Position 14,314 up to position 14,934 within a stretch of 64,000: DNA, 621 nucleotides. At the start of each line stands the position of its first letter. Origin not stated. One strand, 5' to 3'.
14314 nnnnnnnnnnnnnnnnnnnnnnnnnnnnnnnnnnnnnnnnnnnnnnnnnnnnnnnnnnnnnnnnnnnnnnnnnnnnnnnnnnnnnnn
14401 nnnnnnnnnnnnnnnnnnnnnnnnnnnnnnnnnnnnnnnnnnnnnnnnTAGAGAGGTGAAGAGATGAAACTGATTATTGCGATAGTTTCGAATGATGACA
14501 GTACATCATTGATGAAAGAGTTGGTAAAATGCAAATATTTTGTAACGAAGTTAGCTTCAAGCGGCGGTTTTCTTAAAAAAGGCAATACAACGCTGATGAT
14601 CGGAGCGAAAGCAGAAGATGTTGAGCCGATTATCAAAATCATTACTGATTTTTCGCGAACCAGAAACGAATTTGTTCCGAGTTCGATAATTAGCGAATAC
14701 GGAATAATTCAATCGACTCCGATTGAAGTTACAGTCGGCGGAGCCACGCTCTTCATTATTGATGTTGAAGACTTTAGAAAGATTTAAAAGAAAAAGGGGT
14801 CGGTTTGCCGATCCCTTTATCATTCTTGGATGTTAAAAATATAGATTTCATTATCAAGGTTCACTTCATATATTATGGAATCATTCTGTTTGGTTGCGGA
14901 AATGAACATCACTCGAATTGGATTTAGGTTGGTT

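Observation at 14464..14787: c-di-AMP receptor DarA apparently co-transcribed with the giant CvpA-fusion gene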

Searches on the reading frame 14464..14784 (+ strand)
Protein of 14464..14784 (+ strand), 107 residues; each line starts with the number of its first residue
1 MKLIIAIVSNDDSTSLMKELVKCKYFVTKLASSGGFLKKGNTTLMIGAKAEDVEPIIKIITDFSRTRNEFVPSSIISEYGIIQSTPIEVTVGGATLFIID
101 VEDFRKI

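Call 6: search_protein_families(library=pfam, proteins=[window:14464-14784:+], max_evalue=0.01)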
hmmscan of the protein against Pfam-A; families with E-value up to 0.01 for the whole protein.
window:14464-14784:+ (107 aa): 1 family
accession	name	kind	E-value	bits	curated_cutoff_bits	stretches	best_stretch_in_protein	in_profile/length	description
PF06153.16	CdAMP_rec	-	3e-34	118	27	1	1-107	1-109/109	Cyclic-di-AMP receptor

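Call 7: search_protein_families(library=ncbifam, proteins=[window:14464-14784:+], max_evalue=0.01)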
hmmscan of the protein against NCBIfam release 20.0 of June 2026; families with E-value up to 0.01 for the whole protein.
window:14464-14784:+ (107 aa): 2 families
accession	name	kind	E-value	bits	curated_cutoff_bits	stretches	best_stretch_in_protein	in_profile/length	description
NF058593.1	CycDAmpRcpDarA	equivalog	1.9e-34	118.4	140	1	1-106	1-109/110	cyclic di-AMP receptor DarA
NF003191.0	PRK04164.1-2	equivalog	0.0038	16.8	179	1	3-64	100-159/200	hypothetical protein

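Call 11: find_homologous_proteins(query=window:14464-14784:+)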
Query window:14464-14784:+ (107 aa): 1603 proteins with E <= 0.001 among 1609 candidates; the best 120 are listed.
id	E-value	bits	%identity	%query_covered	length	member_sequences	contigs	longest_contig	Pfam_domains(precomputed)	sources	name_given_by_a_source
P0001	3.2e-60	218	100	100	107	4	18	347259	PF06153.17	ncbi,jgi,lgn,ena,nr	ncbi:MAG TPA: transcriptional regulator [Acholeplasmataceae bacterium]|jgi:uncharacterized protein Y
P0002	1.8e-56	206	96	100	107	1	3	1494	PF06153.17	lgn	-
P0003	3.8e-53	195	91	100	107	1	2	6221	PF06153.17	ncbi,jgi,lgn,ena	jgi:uncharacterized protein YaaQ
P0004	1.8e-52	193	90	100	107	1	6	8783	PF06153.17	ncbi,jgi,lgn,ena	jgi:uncharacterized protein YaaQ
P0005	2.4e-52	193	90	100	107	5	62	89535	PF06153.17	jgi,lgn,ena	-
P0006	3.3e-51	189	87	100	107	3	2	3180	PF06153.17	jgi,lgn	jgi:uncharacterized protein YaaQ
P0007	1.8e-50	187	86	100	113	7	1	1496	PF06153.17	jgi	jgi:uncharacterized protein YaaQ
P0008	1.2e-47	178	82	100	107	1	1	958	PF06153.17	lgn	-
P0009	1.6e-45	171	78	100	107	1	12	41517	PF06153.17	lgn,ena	-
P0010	5.9e-45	169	79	100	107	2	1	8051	PF06153.17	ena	-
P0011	1.0e-44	168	79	100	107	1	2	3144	PF06153.17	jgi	-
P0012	2.2e-43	164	75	100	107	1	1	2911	PF06153.17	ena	-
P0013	2.3e-43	164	77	100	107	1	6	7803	PF06153.17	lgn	-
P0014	6.8e-43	163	76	100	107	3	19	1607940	PF06153.17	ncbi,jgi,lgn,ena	-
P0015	6.8e-43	162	75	100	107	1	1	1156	PF06153.17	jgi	jgi:uncharacterized protein YaaQ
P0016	7.3e-43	162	74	100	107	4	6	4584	PF06153.17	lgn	-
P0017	2.1e-42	161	72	100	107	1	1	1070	PF06153.17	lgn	-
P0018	2.3e-42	161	75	100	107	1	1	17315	PF06153.17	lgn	-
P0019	2.8e-42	161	71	100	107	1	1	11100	PF06153.17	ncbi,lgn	-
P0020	2.9e-42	160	71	100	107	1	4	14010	PF06153.17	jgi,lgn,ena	jgi:uncharacterized protein YaaQ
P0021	4.1e-42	160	70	100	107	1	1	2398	PF06153.17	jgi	-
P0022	5.5e-42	160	75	100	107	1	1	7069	PF06153.17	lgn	-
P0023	6.4e-42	159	73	100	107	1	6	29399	PF06153.17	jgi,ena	-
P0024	7.8e-42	159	70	100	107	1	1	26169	PF06153.17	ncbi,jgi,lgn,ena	-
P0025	9.0e-42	159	73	100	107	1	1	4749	PF06153.17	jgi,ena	-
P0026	1.0e-41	159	74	100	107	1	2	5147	PF06153.17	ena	-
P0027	1.1e-41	159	70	100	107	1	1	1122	PF06153.17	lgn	-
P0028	1.4e-41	158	71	100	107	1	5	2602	PF06153.17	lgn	-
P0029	1.6e-41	158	71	100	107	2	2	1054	PF06153.17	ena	-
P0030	1.9e-41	158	71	100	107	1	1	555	PF06153.17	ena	-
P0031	2.0e-41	158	73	100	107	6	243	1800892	PF06153.17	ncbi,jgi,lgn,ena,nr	ncbi:MAG: cyclic-di-AMP receptor [Bacilli bacterium]|jgi:uncharacterized protein YaaQ|nr:transcripti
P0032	2.1e-41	158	71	100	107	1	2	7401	PF06153.17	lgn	-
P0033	2.2e-41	158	73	100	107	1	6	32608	PF06153.17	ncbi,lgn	-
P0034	3.1e-41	157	71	100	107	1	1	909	PF06153.17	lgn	-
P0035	3.2e-41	157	72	100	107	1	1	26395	PF06153.17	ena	-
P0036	3.4e-41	157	73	100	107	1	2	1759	PF06153.17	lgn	-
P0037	3.8e-41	157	71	100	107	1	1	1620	PF06153.17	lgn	-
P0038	4.7e-41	157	72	100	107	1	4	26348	PF06153.17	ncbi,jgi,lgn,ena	ncbi:MAG: cyclic-di-AMP receptor [Bacilli bacterium]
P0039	6.4e-41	156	70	100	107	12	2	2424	PF06153.17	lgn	-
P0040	7.3e-41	156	72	100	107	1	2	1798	PF06153.17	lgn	-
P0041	1.4e-40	155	70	100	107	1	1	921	PF06153.17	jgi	-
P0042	1.9e-40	155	71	100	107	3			PF06153.17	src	-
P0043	1.9e-40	155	73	100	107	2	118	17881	PF06153.17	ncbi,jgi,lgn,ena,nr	ncbi:MAG TPA: transcriptional regulator [Acholeplasmataceae bacterium]|nr:transcriptional regulator 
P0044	2.9e-40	154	71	100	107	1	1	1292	PF06153.17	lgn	-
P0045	4.6e-40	153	72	100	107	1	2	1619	PF06153.17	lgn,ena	-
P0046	5.6e-40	153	70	100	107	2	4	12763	PF06153.17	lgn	-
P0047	7.3e-40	153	72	100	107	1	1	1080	PF06153.17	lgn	-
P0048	9.0e-40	153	68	100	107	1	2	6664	PF06153.17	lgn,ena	-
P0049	9.3e-40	152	67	100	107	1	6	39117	PF06153.17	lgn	-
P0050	1.6e-39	152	70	100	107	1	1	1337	PF06153.17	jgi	jgi:uncharacterized protein YaaQ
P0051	1.7e-39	152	67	100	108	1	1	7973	PF06153.17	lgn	-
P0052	2.2e-39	151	70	100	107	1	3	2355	PF06153.17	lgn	-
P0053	2.4e-39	151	70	100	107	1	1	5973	PF06153.17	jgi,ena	-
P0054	2.9e-39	151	69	100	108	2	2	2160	PF06153.17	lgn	-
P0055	3.0e-39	151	68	100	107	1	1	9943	PF06153.17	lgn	-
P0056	4.2e-39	150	70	100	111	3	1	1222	PF06153.17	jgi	-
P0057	4.7e-39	150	69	100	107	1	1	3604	PF06153.17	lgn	-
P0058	4.9e-39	150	71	100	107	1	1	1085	PF06153.17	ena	-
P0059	6.4e-39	150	69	100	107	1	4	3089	PF06153.17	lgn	-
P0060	1.4e-38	149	69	100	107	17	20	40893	PF06153.17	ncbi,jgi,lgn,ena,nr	ncbi:MAG: cyclic-di-AMP receptor [Bacilli bacterium]|jgi:uncharacterized protein YaaQ|nr:cyclic-di-A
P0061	8.8e-38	146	65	100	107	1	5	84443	PF06153.17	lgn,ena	-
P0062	5.5e-37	144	66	100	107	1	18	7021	PF06153.17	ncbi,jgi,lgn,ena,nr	ncbi:MAG: cyclic-di-AMP receptor [Bacilli bacterium]|jgi:uncharacterized protein YaaQ|nr:cyclic-di-A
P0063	1.6e-36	142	66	100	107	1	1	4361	PF06153.17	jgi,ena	-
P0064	2.4e-36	142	64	100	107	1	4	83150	PF06153.17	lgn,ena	-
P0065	2.6e-36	141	65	100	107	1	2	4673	PF06153.17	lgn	-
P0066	3.8e-36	141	67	100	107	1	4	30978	PF06153.17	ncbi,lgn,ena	-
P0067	4.3e-36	141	64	100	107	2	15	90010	PF06153.17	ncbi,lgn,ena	-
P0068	9.5e-36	140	66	100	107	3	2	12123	PF06153.17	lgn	-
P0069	1.2e-35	139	60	99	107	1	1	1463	PF06153.17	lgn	-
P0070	1.2e-35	139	64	100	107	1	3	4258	PF06153.17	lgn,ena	-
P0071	1.5e-35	139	66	100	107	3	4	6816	PF06153.17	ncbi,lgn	-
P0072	1.7e-35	139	64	100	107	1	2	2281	PF06153.17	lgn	-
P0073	2.4e-35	138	61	100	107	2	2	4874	PF06153.17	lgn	-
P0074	3.6e-35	138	64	100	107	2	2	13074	PF06153.17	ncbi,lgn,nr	ncbi:MAG: cyclic-di-AMP receptor [Bacilli bacterium]|nr:cyclic-di-AMP receptor [Bacilli bacterium]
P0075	6.3e-35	137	60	100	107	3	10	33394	PF06153.17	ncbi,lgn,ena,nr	ncbi:MAG TPA: transcriptional regulator [Acholeplasmataceae bacterium]|nr:transcriptional regulator 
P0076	6.4e-35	137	63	99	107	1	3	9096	PF06153.17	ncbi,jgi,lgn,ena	ncbi:MAG: cyclic-di-AMP receptor [Bacilli bacterium]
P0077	6.8e-35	137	64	100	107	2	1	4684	PF06153.17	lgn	-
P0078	7.3e-35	137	66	100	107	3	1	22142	PF06153.17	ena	-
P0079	9.5e-35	136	64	100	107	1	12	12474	PF06153.17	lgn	-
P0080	9.6e-35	136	64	100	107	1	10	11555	PF06153.17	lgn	-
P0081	1.3e-34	136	65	100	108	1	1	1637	PF06153.17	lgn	-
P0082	1.4e-34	136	65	100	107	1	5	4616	PF06153.17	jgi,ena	-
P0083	1.9e-34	135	63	100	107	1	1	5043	PF06153.17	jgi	jgi:uncharacterized protein YaaQ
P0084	3.3e-34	135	61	100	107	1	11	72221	PF06153.17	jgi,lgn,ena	jgi:uncharacterized protein YaaQ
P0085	5.7e-34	134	61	100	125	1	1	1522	PF06153.17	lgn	-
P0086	6.2e-34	134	61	100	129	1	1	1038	PF06153.17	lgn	-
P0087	7.3e-34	134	61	100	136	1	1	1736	PF06153.17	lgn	-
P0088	7.4e-34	134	61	100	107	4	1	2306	PF06153.17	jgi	-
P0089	8.6e-34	133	61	100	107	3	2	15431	PF06153.17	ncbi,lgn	-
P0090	2.2e-33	132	60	100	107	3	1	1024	PF06153.17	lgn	-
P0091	2.9e-33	132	61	100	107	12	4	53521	PF06153.17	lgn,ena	-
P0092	3.5e-33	131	63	100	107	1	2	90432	PF06153.17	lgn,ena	-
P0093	6.1e-33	131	62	100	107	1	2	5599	PF06153.17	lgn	-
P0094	6.4e-33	131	60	100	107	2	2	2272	PF06153.17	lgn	-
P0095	6.6e-33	131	63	100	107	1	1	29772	PF06153.17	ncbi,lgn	-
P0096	6.7e-33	130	61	100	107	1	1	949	PF06153.17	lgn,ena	-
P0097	7.0e-33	130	63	100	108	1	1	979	PF06153.17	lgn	-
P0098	8.3e-33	130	94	66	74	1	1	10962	PF06153.17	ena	-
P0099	8.5e-33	130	61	100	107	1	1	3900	PF06153.17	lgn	-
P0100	1.7e-32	129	61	100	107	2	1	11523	PF06153.17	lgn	-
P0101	2.3e-32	129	62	100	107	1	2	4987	PF06153.17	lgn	-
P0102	3.0e-32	128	58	100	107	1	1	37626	PF06153.17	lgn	-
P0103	4.8e-32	128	61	100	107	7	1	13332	PF06153.17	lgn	-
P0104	8.9e-32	127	57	100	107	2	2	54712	PF06153.17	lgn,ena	-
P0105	1.0e-31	127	57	100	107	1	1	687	PF06153.17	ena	-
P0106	1.5e-31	126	54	99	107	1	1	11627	PF06153.17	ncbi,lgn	ncbi:MAG: cyclic-di-AMP receptor [Bacillota bacterium]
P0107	2.2e-31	126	57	100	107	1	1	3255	PF06153.17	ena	-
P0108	2.4e-31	126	60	100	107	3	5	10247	PF06153.17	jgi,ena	-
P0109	3.4e-31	125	58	100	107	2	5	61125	PF06153.17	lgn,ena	-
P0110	4.5e-31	125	58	100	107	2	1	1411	PF06153.17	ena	-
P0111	5.9e-31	124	56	100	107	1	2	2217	PF06153.17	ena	-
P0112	9.6e-31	124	61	100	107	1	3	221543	PF06153.17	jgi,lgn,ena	-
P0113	1.0e-30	123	56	100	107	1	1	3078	PF06153.17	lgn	-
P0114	1.1e-30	123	56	100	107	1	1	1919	PF06153.17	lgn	-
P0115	1.1e-30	123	55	100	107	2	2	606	PF06153.17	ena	-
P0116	1.2e-30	123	57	100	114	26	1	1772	PF06153.17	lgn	-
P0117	1.6e-30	123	55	99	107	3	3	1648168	PF06153.17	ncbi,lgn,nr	ncbi:cyclic-di-AMP receptor [Mycoplasmatota bacterium]|nr:cyclic-di-AMP receptor [Mycoplasmatota bac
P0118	1.8e-30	123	53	99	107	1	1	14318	PF06153.17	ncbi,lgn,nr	ncbi:MAG: cyclic-di-AMP receptor [Candidatus Izimaplasma sp.]|nr:cyclic-di-AMP receptor [Candidatus 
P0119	2.2e-30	122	58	95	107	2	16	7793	PF06153.17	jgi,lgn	-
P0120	2.5e-30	122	54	100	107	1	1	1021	PF06153.17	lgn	-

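Call 25: find_related_loci(query=window:14464-14784:+, collection=genome_contigs, flank=10000)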
Query window:14464-14784:+ (107 aa) in genome_contigs; peptide patterns used: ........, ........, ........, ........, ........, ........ (x = any residue, [..] = any of these).
600 stretches matched a pattern (row limit reached: there are more); 440 encode a relative of the query (tblastn E <= 1e-3); the best 80 are kept; 80 distinct loci.
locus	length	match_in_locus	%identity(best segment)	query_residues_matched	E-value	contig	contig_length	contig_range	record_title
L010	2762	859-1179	70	1-107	6e-45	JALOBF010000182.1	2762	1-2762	MAG: Bacilli bacterium isolate SO_2017_LW2 bin 87 scaffold_79000_c1_LW138R_2017, whole genome shotgun sequence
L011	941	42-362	66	1-107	2e-46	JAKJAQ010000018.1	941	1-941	MAG: Candidatus Dependentiae bacterium isolate UR.bin19 NODE_18_length_941_cov_9.902778, whole genome shotgun sequence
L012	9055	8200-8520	66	1-107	5e-44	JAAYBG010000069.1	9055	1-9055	MAG: Acholeplasmataceae bacterium isolate AS06rmzACSIP_268 318475_AS06, whole genome shotgun sequence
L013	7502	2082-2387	68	1-102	1e-41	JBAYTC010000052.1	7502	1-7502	MAG: Bacilli bacterium isolate SO_2016_LW2_88 scaffold22091_LW138R_2016, whole genome shotgun sequence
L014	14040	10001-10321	59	1-107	5e-36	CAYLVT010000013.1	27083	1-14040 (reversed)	MAG TPA_asm: uncultured Acholeplasmataceae bacterium isolate binchicken_co173_1031 genome assembly, contig: NODE_6052_le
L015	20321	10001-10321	56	1-107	2e-35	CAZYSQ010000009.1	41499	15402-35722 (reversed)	MAG TPA_asm: uncultured Acholeplasmataceae bacterium isolate ERP125879_co1_83 genome assembly, contig: NODE_260_length_4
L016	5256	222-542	59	1-107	5e-34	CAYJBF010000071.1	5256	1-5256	MAG TPA_asm: uncultured Acholeplasmataceae bacterium isolate ERP122455_co3_12 genome assembly, contig: NODE_2526_length_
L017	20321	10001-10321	58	1-107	9e-34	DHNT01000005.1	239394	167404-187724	MAG TPA_asm: Acholeplasmataceae bacterium UBA5409 UBA5409_contig_1263, whole genome shotgun sequence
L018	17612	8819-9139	52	1-107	2e-33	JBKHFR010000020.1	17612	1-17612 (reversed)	MAG: Acholeplasmataceae bacterium isolate D1M05_53 NODE_2271_length_17612_cov_5.496782, whole genome shotgun sequence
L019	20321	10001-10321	51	1-107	5e-33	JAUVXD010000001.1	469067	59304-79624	MAG: Acholeplasmataceae bacterium isolate CSMAG_1207 CSMAG_1207_k127_2386522_length_469067_cov_28.4550, whole genome sho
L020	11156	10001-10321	50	1-107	2e-32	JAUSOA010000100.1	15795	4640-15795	MAG: Acholeplasmataceae bacterium isolate E21_concoct.bin.144_sub E21_k141_256681, whole genome shotgun sequence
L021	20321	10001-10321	50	1-107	2e-32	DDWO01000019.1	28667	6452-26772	MAG TPA_asm: Acholeplasmataceae bacterium UBA2284 UBA2284_contig_30593, whole genome shotgun sequence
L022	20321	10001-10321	52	1-107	7e-33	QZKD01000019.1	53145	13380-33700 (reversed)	MAG: Acholeplasma sp. isolate SURF_22 Ga0104751_1000817, whole genome shotgun sequence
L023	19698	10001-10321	50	1-107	2e-32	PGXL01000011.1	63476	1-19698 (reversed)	MAG: Tenericutes bacterium HGW-Tenericutes-2 bjp_ig2102_scaffold_373, whole genome shotgun sequence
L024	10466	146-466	50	1-107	2e-32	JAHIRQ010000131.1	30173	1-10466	MAG: Bacillota bacterium isolate MM_PC_MetaG.mb.136 MM_PC_MetaG.mb.136_k141_1251021, whole genome shotgun sequence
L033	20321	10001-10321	54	1-107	8e-32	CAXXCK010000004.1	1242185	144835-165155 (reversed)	MAG: Erysipelotrichaceae bacterium isolate b76e8e24-d245-4307-a20e-d676278d155c genome assembly, contig: contig_4, whole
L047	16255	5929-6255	49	1-107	2e-29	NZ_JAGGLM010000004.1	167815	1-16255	Clostridium algifaecis strain DSM 28783 Ga0454146_04, whole genome shotgun sequence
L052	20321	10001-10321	50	1-107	4e-29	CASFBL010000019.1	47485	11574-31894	uncultured Eubacteriales bacterium isolate B51_L2_308308_idba_bin.62 genome assembly, contig: B51_L2_308308_idba_bin.62.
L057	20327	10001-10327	48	1-107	4e-29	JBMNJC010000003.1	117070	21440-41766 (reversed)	MAG: Caldicoprobacterales bacterium isolate SBF912LR0HQ0092 contig_29683, whole genome shotgun sequence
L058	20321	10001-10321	49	1-107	9e-29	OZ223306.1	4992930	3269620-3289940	MAG: uncultured Fusibacter sp. isolate 578a3ba3-1f1f-47d2-b4ed-96899ed32e8b genome assembly, chromosome: 1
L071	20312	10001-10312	43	1-104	3e-28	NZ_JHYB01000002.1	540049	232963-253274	Haploplasma modicum ATCC 29102 T352DRAFT_scaffold00001.1_C, whole genome shotgun sequence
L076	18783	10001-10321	47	1-107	6e-28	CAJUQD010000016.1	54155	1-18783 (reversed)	MAG TPA_asm: uncultured Oscillospiraceae bacterium isolate MGBC152423 genome assembly, contig: MGBC152423.16, whole geno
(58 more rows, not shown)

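Call 28: search_protein_families(library=pfam, proteins=[L019:9072-9959:+, L014:9009-9908:+, L033:8862-9959:+, L047:5111-5788:+, L058:9383-9940:+, L052:9017-9949:+, L076:8677-9993:+, L013:2-2062:+, L071:9072-9971:+, L057:8612-9826:+], max_evalue=0.001)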
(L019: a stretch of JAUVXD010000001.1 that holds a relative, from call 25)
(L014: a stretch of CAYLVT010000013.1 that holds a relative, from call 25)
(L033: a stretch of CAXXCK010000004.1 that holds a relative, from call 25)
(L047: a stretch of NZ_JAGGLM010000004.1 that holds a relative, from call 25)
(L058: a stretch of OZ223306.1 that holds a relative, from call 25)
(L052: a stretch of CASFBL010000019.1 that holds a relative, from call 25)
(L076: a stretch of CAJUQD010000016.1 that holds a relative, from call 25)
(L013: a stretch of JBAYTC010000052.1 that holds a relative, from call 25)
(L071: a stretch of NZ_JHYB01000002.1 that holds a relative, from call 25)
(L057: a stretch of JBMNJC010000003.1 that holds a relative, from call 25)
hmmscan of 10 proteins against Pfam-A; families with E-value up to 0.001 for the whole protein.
L019:9072-9959:+ (296 aa): 3 families
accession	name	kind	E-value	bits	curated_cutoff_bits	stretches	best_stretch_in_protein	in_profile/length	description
PF01687.23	Flavokinase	-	1.1e-40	139.1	19.6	1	173-294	1-123/124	Riboflavin kinase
PF06574.18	FAD_syn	-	3.4e-35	121.6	27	1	12-155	3-157/158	FAD synthetase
PF01467.32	CTP_transf_like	-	5.5e-07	30.3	21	1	19-158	1-131/133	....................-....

L014:9009-9908:+ (300 aa): 3 families
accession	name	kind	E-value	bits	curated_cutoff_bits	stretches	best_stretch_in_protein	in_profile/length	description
PF01687.23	Flavokinase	-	1.2e-40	139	19.6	1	177-296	1-121/124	Riboflavin kinase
PF06574.18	FAD_syn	-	8.9e-35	120.3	27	1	17-159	4-157/158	FAD synthetase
PF01467.32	CTP_transf_like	-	1.3e-06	29.1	21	1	23-162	1-131/133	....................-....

L033:8862-9959:+ (366 aa): 3 families
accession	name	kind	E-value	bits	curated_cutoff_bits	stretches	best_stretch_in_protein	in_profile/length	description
PF06071.19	YchF-GTPase_C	-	8.3e-37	125.6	27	1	282-365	1-84/84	Protein of unknown function (DUF933)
PF01926.29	MMR_HSR1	-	3.4e-24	85.6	21.9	1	5-119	2-96/113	50S ribosome-binding GTPase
PF02421.24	FeoB_N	-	1.1e-09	38.5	27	1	6-51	4-49/156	Ferrous iron transport protein B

L047:5111-5788:+ (226 aa): 1 family
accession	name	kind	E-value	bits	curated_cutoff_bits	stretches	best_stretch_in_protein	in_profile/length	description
PF02223.23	Thymidylate_kin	-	1.1e-17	64.7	27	1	11-199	3-172/185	Thymidylate kinase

L058:9383-9940:+ (186 aa): 1 family
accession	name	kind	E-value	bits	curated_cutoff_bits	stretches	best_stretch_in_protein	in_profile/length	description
PF10502.14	Peptidase_S26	-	2.6e-39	135.3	22.9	1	9-176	2-167/168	Signal peptidase, peptidase S26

L052:9017-9949:+ (311 aa): 2 families
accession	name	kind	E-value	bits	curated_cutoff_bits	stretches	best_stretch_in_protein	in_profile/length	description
PF03547.23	Mem_trans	-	6.2e-36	124.1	25.7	2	163-306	197-343/343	Membrane transport protein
PF01758.21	SBF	-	0.00082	19.5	24.3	1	207-306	7-111/191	Sodium Bile acid symporter family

L076:8677-9993:+ (439 aa): 4 families
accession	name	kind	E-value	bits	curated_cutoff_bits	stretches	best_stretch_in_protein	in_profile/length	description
PF01276.26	OKR_DC_1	-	6.6e-26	91.5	27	1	3-283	1-314/417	Orn/Lys/Arg decarboxylase, major domain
PF03711.20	OKR_DC_1_C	-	5.5e-10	40.1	24.2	1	381-424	63-109/132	Orn/Lys/Arg decarboxylase, C-terminal domain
PF00266.25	Aminotran_5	-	1.8e-06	27.7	21.5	1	130-227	120-215/371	Aminotransferase class-V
PF01212.27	Beta_elim_lyase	-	2.6e-05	24.1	27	1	60-225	35-211/288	Beta-eliminating lyase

L013:2-2062:+ (687 aa): 0 families

L071:9072-9971:+ (300 aa): 3 families
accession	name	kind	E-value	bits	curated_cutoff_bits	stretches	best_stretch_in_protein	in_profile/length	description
PF01687.23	Flavokinase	-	9.4e-41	139.4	19.6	1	173-294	1-123/124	Riboflavin kinase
PF06574.18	FAD_syn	-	8.6e-34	117.1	27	1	14-155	6-157/158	FAD synthetase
PF01467.32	CTP_transf_like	-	5.7e-08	33.5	21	1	18-159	1-132/133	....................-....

L057:8612-9826:+ (405 aa): 4 families
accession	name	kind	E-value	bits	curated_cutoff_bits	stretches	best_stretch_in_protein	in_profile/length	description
PF13596.12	PAS_10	-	1.7e-31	109.5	22.1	1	286-391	1-106/106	PAS domain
PF04282.18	DUF438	-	3.8e-30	104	25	1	15-80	1-66/67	Family of unknown function (DUF438)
PF01814.28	Hemerythrin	-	3.8e-18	66.6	25.3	1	94-222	1-127/127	Hemerythrin HHE cation binding domain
PF13426.13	PAS_9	-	0.0003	21.5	27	1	297-390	4-101/103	PAS domain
